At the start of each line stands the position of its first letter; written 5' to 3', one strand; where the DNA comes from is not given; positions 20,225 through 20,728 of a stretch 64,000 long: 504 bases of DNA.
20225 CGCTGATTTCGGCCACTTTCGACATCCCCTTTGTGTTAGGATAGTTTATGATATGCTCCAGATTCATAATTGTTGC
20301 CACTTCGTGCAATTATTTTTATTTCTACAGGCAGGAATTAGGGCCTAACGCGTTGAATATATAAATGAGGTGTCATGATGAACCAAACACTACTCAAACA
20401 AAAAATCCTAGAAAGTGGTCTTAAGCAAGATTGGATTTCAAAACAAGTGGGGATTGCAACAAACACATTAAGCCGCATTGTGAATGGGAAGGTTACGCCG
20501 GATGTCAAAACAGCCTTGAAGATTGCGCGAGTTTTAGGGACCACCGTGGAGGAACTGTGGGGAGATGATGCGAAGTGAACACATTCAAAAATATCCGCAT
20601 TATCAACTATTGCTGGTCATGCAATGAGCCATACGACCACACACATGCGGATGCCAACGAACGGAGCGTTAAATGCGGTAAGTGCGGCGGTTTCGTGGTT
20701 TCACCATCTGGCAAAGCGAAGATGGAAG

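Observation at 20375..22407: XRE-led operon of seven translationally coupled small acidic / zinc-ribbon proteins: candidate anti-defence or host-takeover island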

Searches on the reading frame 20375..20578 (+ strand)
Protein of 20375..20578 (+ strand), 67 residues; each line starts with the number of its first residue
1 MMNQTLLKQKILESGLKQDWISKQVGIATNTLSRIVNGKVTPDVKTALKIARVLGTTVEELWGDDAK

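Call 7: search_protein_families(library=pfam, proteins=[window:20375-20578:+], max_evalue=1)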
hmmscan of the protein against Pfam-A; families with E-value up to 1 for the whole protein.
window:20375-20578:+ (67 aa): 7 families
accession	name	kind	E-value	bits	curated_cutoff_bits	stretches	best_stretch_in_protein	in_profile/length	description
PF01381.28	HTH_3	-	6e-12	45.9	23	1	7-61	1-55/55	Helix-turn-helix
PF13443.12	HTH_26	-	6e-08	33.3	22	1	8-62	3-58/63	Cro/C1-type HTH DNA-binding domain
PF13560.12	HTH_31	-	2.1e-07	31.6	27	1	13-61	12-61/64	Helix-turn-helix domain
PF12844.13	HTH_19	-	8.5e-05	22.8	30.2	1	11-57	8-54/64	Helix-turn-helix domain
PF13693.12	HTH_35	-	0.0042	17.5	25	1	21-63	21-60/75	Winged helix-turn-helix DNA-binding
PF20317.4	HTH_60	-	0.089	13.6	24.1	1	5-50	8-53/140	Helix-turn-helix domain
PF20432.4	Xre-like-HTH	-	0.13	13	25.8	1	13-44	20-54/63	Antitoxin Xre-like helix-turn-helix domain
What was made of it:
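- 20378..20578 (+): XRE/Cro-C1-type HTH regulator, 66 aa (67 aa if started at 20375). It is the first gene of the operon. PF01381, E=6e-12 (call 7).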

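Call 8: search_protein_families(library=phrogs, proteins=[window:20375-20578:+], max_evalue=1)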
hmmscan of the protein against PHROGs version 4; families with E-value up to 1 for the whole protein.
window:20375-20578:+ (67 aa): 50 families (the best 25 are shown)
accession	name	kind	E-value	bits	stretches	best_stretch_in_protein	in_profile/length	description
phrog_3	-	transcription regulation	5e-12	47.3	1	1-64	87-148/430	transcriptional repressor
phrog_2967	-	transcription regulation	3.4e-11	44.1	1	7-66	15-74/225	transcriptional regulator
phrog_8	-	transcription regulation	1.5e-10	42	1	1-65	75-139/346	transcriptional regulator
phrog_2439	-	transcription regulation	9.1e-08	32.4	1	2-59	7-64/367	transcriptional regulator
phrog_4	-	transcription regulation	9.3e-08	32.4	1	5-61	139-191/400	transcriptional repressor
phrog_1373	-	transcription regulation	4.3e-07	31.1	1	7-59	68-120/166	transcriptional regulator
phrog_1468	-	transcription regulation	9.9e-07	29.3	1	8-57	13-61/67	transcriptional repressor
phrog_4441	-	DNA, RNA and nucleotide metabolism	1.4e-06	29.5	1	20-58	23-61/98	HTH DNA binding protein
phrog_1381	-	moron, auxiliary metabolic gene and host takeover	1.7e-06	28.5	1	6-59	16-70/264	plasmid antitoxin with HTH domain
phrog_18104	-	transcription regulation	3.3e-06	27.9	1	1-56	1-54/57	transcriptional regulator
phrog_2328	-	transcription regulation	5.8e-06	27.1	1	11-59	24-72/128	transcriptional repressor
phrog_4583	-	transcription regulation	1.1e-05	26.4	1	7-63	15-71/81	transcriptional repressor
phrog_3557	-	transcription regulation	1.7e-05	26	1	8-62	19-72/142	transcriptional regulator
phrog_4268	-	transcription regulation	3.6e-05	24.9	1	21-58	52-89/96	transcriptional repressor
phrog_7241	-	transcription regulation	9.2e-05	23.5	1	13-61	72-120/122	transcriptional regulator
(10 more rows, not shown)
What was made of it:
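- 20378..20578 (+): PHROG transcriptional repressor/regulator families (call 8).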

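Call 11: list_cluster_members(proteins=[window:20375-20578:+, window:20575-21009:+, window:21024-21269:+, window:21259-21468:+, window:21465-21695:+, window:21692-21856:+, window:21853-22152:+, window:22156-22407:+, window:20043-20312:-, window:19693-20115:-])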
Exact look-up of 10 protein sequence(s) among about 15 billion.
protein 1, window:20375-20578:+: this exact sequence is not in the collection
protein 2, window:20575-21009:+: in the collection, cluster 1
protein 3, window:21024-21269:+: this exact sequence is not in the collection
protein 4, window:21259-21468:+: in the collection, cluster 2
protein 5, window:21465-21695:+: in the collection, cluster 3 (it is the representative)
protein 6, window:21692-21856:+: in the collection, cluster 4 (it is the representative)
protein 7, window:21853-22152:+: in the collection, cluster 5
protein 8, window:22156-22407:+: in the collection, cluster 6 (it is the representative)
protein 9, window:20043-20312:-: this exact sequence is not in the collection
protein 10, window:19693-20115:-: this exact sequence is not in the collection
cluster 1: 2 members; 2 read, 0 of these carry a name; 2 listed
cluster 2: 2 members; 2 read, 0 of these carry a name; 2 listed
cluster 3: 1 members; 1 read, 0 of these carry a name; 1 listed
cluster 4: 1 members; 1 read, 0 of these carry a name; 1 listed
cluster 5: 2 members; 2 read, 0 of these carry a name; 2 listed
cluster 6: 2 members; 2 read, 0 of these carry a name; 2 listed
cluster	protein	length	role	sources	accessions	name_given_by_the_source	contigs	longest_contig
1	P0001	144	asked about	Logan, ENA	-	-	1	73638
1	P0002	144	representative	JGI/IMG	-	-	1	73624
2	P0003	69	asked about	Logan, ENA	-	-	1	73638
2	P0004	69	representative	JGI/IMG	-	-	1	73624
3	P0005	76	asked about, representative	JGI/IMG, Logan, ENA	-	-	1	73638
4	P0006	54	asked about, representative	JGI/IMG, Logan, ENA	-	-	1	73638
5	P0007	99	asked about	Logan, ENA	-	-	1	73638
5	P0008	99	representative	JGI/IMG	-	-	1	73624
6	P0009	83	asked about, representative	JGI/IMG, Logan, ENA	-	-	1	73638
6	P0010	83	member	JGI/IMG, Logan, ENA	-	-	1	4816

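Call 12: find_encoding_contigs(protein=P0002, flank=10000, max_places=6)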
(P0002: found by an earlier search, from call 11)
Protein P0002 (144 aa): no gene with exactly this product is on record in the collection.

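Call 13: find_encoding_contigs(protein=P0009, flank=10000, max_places=6)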
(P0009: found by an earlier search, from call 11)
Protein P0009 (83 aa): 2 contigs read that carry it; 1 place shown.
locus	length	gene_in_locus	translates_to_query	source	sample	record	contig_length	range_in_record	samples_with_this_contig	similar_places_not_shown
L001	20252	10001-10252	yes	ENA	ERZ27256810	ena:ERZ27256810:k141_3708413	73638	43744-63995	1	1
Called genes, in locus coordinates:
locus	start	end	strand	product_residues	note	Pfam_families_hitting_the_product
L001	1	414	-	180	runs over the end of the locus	PF13392:HNH_3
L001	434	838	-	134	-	-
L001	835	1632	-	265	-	PF10543:ORF6N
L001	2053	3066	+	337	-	PF01381:HTH_3 (weak), PF13560:HTH_31 (weak), PF00717:Peptidase_S24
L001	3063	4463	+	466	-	PF00239:Resolvase, PF07508:Recombinase, PF13408:Zn_ribbon_recom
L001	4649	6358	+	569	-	-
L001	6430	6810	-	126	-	PF02452:PemK_toxin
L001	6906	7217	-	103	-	-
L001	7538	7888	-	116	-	-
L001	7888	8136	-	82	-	-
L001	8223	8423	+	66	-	PF13443:HTH_26, PF13560:HTH_31, PF01381:HTH_3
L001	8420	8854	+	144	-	-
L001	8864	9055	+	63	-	-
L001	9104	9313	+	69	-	-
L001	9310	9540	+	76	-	-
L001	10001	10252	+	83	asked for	-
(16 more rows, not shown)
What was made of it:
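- The public gene caller chose 21019-21210 (call 13).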

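Call 22: search_protein_families(library=padloc, proteins=[window:20375-20578:+], max_evalue=1)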
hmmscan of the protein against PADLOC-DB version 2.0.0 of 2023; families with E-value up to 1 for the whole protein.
window:20375-20578:+ (67 aa): 10 families
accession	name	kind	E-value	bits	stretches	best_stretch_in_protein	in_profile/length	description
PDLC04775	PDC-M69A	-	1.1e-07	30.4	1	8-62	13-67/113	-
PDLC02926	HTH_VI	-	3e-05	22.2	1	7-61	6-60/92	-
PDLC03946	RmrA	-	0.00043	17.1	1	18-60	18-60/357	-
PDLC03954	RmrA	-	0.0011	16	1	8-58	16-66/380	-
PDLC03951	RmrA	-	0.0022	15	1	7-58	13-64/400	-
PDLC04142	capH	-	0.0026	16.8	1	2-66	6-70/103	capH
PDLC03952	RmrA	-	0.0033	14.3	1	12-58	32-78/395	-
PDLC03949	RmrA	-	0.012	12.5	1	14-64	14-64/363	-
PDLC03667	Control_protein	-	0.014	13.7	1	6-60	5-63/101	control protein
PDLC03947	RmrA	-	0.031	11.1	1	7-55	16-64/383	-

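Call 23: search_protein_families(library=ncbifam, proteins=[window:20375-20578:+], max_evalue=1)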
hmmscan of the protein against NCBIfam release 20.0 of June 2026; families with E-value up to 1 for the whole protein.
window:20375-20578:+ (67 aa): 16 families
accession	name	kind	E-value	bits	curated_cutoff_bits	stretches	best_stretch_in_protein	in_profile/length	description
TIGR02607.1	antidote_HigA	equivalog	4.1e-07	29.7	47.7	1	7-59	11-64/81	HigA family addiction module antitoxin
NF041951.1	phage_RstR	subfamily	7.4e-07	29.4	80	1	4-65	4-65/108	RstR family transcriptional repressor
TIGR00270.2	TIGR00270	equivalog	4.8e-06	26.5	110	1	5-58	78-131/159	multiprotein bridging factor aMBF1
TIGR03070.1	couple_hipB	subfamily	7.5e-05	22.6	71.65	1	8-57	8-57/58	type II toxin-antitoxin system Y4mF family antitoxin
NF006328.0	PRK08558.1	equivalog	0.00066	19.3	184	1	19-58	27-66/238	adenine phosphoribosyltransferase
NF007408.0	PRK09943.1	equivalog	0.001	18.7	211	1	13-64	18-69/185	HTH-type transcriptional regulator PuuR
NF038310.1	lysogeny_AimR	equivalog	0.0038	16.3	70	1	7-56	1-50/365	AimR family lysis-lysogeny pheromone receptor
NF010465.0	PRK13890.1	equivalog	0.0068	16.5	96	1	13-59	16-62/121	conjugal transfer protein TrbA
NF007271.0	PRK09726.1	equivalog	0.013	15.4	79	1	13-56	23-66/88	type II toxin-antitoxin system antitoxin HipB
NF003159.0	PRK04132.1-4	equivalog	0.017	13.1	999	1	16-60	423-467/852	replication factor C small subunit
NF041493.1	MobT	equivalog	0.018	13.9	600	1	7-54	1-48/383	MobT family relaxase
NF003158.0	PRK04132.1-3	equivalog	0.02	11.9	1750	1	15-60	417-462/1437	replication factor C small subunit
TIGR02684.1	dnstrm_HI1420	hypoth_equivalog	0.025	14.7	53.7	1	21-58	49-86/89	addiction module antidote protein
NF003157.0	PRK04132.1-2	equivalog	0.058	11.3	1103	1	18-60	438-480/864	replication factor C small subunit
TIGR04111.1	BcepMu_gp16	hypoth_equivalog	0.13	12.2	34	1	8-55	6-53/55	phage-associated protein, BcepMu gp16 family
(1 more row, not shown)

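Call 49: find_encoding_contigs(protein=P0010, flank=5000)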
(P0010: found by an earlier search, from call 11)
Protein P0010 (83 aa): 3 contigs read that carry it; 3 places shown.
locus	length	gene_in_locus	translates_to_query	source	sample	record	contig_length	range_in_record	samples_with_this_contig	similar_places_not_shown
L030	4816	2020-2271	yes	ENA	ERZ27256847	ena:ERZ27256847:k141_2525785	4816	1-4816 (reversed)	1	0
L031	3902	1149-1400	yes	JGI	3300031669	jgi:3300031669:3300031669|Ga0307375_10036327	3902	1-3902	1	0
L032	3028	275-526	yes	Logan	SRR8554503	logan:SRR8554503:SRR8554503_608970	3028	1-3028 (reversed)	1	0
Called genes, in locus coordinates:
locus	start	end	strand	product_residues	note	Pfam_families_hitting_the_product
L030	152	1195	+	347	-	PF02195:ParB_N, PF17762:HTH_ParB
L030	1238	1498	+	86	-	-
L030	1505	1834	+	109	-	-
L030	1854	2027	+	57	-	-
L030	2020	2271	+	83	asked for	-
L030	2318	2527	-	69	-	-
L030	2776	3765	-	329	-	PF01972:SDH_protease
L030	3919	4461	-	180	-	-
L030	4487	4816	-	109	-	?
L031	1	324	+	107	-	?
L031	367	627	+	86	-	-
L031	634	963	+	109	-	-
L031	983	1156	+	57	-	-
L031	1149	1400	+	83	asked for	-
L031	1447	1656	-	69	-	-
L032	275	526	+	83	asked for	-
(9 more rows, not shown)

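Call 66: search_protein_families(library=pfam, proteins=[L030:1238-1498:+, L030:1505-1834:+], max_evalue=0.01)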
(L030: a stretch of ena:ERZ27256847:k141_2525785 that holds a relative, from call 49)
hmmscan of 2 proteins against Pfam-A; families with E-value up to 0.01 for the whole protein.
L030:1238-1498:+ (86 aa): 1 family
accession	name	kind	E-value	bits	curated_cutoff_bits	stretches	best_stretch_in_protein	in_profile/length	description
PF18912.6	DZR_2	-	0.0024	18.1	27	0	45-67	34-56/56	Double zinc ribbon domain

L030:1505-1834:+ (109 aa): 0 families
